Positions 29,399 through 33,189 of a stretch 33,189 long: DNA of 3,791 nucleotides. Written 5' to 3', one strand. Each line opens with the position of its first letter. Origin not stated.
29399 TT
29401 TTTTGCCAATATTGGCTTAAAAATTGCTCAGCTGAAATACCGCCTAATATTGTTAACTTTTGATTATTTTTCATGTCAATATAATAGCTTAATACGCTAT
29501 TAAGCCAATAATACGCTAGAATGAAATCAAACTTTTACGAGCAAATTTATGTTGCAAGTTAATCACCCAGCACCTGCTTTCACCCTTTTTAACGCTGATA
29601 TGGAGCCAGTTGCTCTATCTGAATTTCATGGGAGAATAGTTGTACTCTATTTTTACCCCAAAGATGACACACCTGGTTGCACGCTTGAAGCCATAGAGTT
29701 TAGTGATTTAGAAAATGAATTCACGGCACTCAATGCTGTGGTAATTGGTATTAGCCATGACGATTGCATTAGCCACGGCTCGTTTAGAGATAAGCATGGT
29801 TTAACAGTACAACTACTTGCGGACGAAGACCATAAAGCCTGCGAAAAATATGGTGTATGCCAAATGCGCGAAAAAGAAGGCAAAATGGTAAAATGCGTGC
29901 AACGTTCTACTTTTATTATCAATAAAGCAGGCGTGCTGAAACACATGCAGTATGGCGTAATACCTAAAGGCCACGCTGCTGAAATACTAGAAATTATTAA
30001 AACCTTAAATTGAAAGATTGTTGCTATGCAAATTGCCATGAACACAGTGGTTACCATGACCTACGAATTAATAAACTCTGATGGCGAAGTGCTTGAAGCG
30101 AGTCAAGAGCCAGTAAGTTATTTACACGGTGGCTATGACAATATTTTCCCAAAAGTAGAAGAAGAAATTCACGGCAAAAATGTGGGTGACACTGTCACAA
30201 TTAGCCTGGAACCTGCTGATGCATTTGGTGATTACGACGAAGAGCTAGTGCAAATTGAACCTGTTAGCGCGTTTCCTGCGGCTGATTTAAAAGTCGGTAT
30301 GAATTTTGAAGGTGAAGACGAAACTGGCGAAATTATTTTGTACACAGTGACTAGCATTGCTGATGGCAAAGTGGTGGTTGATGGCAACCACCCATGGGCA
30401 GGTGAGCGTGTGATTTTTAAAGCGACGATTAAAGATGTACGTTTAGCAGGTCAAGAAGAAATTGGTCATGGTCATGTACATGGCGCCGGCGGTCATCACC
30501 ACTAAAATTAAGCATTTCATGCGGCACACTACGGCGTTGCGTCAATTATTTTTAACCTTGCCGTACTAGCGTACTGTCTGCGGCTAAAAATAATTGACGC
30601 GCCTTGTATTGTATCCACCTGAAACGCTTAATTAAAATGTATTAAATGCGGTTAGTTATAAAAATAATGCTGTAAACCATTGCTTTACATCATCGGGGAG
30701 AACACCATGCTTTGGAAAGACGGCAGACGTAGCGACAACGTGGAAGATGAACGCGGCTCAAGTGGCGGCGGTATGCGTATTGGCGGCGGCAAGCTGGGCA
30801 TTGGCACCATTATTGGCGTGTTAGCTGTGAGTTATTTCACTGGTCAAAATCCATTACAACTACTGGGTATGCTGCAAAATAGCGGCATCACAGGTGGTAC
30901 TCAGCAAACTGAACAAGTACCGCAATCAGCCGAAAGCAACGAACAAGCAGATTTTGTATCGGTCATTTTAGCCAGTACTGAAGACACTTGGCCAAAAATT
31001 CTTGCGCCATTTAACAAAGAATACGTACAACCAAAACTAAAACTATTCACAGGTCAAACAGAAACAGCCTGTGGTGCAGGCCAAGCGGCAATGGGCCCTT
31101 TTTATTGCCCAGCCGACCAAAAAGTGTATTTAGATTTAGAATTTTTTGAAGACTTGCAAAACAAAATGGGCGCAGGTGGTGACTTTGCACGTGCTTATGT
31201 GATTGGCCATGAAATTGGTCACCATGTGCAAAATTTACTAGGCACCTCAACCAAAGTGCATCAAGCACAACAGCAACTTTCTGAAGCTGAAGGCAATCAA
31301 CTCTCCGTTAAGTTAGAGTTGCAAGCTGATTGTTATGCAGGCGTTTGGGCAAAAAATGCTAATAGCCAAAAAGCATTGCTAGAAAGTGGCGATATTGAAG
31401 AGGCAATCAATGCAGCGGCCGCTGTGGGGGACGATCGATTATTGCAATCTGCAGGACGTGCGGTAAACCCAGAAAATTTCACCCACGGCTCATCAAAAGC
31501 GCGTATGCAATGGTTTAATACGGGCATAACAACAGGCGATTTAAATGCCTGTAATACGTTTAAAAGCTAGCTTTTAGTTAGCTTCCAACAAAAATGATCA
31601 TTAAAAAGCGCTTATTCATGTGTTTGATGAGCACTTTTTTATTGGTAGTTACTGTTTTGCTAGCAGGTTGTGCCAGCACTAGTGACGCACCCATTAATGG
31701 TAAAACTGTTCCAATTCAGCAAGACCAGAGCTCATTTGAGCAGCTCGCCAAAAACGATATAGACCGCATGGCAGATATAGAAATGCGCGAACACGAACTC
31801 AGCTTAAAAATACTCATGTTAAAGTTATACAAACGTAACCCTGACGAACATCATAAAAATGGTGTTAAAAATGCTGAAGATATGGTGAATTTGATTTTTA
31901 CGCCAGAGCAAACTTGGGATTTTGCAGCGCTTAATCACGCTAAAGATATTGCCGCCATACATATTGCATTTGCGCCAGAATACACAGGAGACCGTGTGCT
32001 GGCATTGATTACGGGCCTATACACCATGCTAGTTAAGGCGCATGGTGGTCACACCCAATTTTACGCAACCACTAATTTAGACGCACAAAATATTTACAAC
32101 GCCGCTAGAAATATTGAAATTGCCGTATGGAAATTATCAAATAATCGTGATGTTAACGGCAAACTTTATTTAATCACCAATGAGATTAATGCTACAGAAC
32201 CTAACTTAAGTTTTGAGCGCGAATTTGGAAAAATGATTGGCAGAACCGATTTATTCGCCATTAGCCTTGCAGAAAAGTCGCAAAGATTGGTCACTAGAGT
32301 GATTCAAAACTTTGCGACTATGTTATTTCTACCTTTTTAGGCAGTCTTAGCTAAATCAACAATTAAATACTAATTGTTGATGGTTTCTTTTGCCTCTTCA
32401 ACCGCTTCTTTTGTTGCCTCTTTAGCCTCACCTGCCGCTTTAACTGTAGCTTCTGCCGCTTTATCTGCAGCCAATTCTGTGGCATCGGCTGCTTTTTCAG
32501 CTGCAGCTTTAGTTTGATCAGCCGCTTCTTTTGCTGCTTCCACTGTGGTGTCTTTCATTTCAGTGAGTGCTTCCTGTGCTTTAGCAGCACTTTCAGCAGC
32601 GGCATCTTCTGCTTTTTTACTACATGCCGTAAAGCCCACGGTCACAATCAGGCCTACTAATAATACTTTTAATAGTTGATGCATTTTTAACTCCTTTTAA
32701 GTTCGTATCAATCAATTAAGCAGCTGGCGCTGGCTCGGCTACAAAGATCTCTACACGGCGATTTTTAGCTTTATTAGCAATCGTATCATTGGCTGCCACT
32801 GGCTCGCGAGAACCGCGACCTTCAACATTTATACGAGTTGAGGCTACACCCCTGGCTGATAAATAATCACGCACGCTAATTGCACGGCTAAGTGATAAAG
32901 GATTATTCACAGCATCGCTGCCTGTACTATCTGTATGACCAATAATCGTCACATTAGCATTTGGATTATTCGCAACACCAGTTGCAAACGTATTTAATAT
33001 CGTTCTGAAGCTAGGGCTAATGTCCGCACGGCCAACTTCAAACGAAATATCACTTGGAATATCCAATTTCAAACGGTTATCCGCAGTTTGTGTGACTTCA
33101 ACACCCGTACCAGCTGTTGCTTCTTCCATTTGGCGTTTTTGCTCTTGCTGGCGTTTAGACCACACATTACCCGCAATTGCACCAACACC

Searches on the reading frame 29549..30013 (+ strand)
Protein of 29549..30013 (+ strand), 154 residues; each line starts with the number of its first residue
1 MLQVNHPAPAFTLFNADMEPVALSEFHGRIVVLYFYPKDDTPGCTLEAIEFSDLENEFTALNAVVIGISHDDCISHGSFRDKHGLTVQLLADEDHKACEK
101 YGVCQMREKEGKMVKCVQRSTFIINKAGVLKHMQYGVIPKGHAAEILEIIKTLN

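Call 46: search_protein_families(library=pfam, proteins=[window:29549-30013:+], max_evalue=0.001)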
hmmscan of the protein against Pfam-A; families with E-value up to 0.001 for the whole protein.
window:29549-30013:+ (154 aa): 2 families
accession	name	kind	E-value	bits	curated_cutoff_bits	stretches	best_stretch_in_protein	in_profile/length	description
PF00578.27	AhpC-TSA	-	1.8e-35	122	26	1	4-132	1-123/124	AhpC/TSA family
PF08534.16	Redoxin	-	1e-21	77.7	26.6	1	3-141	1-139/148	Redoxin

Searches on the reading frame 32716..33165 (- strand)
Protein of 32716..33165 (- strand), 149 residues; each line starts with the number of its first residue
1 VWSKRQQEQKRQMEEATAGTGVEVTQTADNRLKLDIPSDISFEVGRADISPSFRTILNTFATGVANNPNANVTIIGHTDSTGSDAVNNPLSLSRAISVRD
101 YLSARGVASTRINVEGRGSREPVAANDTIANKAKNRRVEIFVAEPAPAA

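Call 46: search_protein_families(library=pfam, proteins=[window:32716-33165:-], max_evalue=0.001)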
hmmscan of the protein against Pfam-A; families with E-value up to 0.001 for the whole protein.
window:32716-33165:- (149 aa): 1 family
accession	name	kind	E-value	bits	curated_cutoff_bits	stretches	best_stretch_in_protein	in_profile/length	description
PF00691.25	OmpA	-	3.2e-22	79.1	27.2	1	42-136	2-98/98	OmpA family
